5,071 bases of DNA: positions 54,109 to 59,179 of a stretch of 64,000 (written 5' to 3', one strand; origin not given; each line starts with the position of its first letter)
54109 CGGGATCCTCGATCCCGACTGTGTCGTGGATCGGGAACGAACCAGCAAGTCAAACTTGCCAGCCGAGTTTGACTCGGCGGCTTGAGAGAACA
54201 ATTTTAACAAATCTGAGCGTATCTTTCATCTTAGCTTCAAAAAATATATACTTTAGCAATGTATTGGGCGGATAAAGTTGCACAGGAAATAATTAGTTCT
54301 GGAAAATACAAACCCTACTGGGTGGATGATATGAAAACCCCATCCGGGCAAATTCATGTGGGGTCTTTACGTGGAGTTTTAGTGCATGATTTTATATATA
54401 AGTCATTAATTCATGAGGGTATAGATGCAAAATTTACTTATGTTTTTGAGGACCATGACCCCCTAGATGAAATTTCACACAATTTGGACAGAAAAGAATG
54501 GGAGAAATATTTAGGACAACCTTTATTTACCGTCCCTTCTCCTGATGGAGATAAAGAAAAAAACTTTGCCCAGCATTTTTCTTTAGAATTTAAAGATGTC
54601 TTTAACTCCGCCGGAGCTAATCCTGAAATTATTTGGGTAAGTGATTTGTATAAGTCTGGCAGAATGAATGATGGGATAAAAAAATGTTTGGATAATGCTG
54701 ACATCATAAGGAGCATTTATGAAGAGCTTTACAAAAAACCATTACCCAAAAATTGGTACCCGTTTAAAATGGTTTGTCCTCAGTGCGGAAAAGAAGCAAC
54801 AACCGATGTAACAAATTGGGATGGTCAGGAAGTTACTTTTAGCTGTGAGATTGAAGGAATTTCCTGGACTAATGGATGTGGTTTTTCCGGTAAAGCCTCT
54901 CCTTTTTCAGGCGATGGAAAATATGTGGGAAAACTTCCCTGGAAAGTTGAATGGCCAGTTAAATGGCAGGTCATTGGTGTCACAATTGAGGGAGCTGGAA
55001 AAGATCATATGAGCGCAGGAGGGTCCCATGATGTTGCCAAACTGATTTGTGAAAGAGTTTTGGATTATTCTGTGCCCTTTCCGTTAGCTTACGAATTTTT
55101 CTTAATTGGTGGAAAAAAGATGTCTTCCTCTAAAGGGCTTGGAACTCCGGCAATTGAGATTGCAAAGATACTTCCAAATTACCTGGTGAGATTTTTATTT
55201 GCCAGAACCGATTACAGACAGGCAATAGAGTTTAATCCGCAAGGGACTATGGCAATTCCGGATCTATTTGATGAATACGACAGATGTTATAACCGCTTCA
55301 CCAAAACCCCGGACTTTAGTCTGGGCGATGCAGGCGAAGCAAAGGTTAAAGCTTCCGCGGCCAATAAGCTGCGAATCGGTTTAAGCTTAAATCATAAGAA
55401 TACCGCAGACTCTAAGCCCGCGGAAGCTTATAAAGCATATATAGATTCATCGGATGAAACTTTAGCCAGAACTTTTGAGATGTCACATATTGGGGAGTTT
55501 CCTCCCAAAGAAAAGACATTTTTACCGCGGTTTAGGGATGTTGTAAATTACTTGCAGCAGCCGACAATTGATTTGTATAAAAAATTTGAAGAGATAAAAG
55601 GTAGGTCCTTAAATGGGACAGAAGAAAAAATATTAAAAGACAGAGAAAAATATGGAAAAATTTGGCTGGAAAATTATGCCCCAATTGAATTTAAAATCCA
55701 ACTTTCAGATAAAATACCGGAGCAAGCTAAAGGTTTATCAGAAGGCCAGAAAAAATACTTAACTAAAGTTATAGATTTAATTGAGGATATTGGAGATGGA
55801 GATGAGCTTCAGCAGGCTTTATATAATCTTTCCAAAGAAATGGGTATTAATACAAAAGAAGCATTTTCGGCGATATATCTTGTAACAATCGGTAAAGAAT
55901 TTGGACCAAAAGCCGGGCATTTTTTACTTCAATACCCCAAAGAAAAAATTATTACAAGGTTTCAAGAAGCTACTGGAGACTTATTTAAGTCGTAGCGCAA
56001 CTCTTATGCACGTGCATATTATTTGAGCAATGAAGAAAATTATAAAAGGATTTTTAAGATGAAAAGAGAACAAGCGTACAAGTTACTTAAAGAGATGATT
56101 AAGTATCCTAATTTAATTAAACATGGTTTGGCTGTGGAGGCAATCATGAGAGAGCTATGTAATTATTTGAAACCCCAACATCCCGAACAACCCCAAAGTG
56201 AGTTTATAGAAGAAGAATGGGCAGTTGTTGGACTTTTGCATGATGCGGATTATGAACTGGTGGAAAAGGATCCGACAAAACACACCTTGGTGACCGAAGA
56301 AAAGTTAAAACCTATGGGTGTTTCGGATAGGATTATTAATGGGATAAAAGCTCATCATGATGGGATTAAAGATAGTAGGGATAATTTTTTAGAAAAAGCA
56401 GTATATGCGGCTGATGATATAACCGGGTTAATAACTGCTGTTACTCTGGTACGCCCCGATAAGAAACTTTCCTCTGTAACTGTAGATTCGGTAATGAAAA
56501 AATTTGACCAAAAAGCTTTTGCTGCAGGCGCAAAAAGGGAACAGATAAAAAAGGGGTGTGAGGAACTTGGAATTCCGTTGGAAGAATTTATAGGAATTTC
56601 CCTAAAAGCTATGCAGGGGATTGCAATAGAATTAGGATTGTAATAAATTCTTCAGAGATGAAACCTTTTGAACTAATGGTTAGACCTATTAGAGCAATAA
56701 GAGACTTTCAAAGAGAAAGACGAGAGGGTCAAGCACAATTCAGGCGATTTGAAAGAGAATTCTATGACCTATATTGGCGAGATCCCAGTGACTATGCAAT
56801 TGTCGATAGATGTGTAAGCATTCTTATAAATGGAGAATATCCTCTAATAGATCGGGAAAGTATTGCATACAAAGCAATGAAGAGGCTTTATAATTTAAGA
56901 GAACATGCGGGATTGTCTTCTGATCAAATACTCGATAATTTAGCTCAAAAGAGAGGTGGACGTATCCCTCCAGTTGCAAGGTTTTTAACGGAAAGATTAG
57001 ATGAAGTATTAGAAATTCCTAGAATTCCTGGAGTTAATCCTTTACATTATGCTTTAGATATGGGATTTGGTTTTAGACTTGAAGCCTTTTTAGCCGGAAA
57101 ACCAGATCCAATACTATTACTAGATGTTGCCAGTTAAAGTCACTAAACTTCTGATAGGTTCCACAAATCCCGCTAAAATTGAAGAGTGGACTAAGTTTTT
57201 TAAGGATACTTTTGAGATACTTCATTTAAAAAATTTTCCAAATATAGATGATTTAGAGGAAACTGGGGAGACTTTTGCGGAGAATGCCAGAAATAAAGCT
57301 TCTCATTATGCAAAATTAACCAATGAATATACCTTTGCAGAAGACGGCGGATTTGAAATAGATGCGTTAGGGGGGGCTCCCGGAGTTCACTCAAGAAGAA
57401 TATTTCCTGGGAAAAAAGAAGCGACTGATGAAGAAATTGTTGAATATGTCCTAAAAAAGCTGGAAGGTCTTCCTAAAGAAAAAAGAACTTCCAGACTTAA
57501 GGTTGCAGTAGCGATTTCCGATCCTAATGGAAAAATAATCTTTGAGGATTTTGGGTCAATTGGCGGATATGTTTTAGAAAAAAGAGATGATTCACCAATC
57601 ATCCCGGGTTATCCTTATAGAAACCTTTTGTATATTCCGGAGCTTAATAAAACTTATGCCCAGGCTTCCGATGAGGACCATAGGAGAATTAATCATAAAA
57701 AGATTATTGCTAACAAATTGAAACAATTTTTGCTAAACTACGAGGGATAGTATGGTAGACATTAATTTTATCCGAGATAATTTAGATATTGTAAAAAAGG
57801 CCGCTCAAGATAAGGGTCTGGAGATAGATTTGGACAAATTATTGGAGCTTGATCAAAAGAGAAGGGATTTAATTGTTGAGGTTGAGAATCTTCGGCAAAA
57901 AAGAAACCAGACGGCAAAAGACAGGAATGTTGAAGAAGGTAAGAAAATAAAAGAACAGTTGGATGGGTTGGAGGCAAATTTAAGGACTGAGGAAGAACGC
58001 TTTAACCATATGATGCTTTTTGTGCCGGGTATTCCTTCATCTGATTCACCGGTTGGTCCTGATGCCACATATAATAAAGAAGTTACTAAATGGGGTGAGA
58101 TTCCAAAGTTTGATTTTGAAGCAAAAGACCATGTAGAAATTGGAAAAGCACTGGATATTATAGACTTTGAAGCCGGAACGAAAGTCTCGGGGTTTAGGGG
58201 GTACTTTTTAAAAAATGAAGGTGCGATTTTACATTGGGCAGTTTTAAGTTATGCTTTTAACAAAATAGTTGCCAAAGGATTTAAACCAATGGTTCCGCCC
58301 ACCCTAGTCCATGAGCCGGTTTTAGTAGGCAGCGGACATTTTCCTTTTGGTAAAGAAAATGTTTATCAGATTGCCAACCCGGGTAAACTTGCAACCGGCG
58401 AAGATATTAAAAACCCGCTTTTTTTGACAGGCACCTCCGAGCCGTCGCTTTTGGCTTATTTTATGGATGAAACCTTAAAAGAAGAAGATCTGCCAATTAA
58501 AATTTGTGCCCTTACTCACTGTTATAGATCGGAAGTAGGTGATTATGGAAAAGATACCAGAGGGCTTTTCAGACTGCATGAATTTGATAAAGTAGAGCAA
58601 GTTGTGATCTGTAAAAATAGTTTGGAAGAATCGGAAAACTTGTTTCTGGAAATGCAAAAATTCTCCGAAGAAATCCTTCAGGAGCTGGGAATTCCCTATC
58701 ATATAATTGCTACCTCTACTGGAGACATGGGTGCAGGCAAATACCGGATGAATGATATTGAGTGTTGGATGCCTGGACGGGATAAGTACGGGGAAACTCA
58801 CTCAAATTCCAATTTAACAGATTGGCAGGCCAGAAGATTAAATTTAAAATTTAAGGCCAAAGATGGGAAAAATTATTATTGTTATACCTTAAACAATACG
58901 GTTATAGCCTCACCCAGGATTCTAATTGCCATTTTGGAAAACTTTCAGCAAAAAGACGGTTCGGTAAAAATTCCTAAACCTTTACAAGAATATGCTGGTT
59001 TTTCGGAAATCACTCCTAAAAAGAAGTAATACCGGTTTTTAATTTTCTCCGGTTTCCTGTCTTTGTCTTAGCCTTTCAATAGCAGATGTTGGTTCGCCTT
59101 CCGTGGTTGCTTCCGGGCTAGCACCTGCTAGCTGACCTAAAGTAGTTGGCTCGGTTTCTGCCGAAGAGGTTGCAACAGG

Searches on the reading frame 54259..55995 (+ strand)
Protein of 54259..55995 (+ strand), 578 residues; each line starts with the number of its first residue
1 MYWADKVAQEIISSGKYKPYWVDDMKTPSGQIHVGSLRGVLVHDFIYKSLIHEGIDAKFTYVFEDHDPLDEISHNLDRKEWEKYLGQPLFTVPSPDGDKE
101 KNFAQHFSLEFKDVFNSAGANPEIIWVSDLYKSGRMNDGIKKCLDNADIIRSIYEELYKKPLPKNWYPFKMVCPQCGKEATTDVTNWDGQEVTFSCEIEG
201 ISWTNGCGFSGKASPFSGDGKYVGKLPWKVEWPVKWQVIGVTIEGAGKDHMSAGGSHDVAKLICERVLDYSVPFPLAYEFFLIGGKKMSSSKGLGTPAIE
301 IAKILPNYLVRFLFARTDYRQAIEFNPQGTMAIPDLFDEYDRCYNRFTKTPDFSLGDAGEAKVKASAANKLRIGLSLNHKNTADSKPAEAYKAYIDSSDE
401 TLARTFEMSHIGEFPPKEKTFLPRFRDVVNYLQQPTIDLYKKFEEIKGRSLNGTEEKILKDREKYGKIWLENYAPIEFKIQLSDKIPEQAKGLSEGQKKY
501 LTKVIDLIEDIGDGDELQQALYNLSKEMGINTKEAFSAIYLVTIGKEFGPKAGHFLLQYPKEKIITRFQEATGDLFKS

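Call 42: search_protein_families(library=pfam, proteins=[window:54259-55995:+], max_evalue=0.00001)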
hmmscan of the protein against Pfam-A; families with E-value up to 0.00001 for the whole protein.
window:54259-55995:+ (578 aa): 1 family
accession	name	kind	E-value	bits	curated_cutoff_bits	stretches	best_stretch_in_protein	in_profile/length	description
PF01921.24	tRNA-synt_1f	-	1.5e-85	287.7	27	1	2-348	2-340/360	tRNA synthetases class I (K)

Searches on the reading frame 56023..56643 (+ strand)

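Call 42: search_protein_families(library=pfam, proteins=[window:56023-56643:+], max_evalue=0.00001)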
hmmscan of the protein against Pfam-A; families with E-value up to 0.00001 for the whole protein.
window:56023-56643:+ (206 aa): 1 family
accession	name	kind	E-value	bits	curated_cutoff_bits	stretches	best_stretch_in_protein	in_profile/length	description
PF01966.28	HD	-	2.4e-06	28.2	22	1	32-133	2-113/116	HD domain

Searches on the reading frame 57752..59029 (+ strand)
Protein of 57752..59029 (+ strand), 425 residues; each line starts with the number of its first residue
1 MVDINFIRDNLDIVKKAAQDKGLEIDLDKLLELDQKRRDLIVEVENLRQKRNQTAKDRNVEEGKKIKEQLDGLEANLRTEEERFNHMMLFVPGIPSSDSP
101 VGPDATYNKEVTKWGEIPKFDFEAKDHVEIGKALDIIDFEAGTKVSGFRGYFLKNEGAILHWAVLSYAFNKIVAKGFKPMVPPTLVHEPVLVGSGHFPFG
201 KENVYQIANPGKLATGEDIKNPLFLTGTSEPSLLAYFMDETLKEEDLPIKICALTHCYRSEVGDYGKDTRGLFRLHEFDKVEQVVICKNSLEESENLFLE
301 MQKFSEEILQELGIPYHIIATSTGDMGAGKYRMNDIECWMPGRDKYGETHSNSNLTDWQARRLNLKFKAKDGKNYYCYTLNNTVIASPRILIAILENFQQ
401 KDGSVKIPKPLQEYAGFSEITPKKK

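Call 42: search_protein_families(library=pfam, proteins=[window:57752-59029:+], max_evalue=0.00001)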
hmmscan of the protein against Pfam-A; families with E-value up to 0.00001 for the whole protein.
window:57752-59029:+ (425 aa): 2 families
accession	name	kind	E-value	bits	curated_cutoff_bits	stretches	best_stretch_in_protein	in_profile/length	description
PF00587.30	tRNA-synt_2b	-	5.1e-34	118.3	29.3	1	221-398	9-179/179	tRNA synthetase class II core domain (G, H, P, S and T)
PF02403.27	Seryl_tRNA_N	-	3.5e-16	59.8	28.2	1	1-95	1-108/108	Seryl-tRNA synthetase N-terminal domain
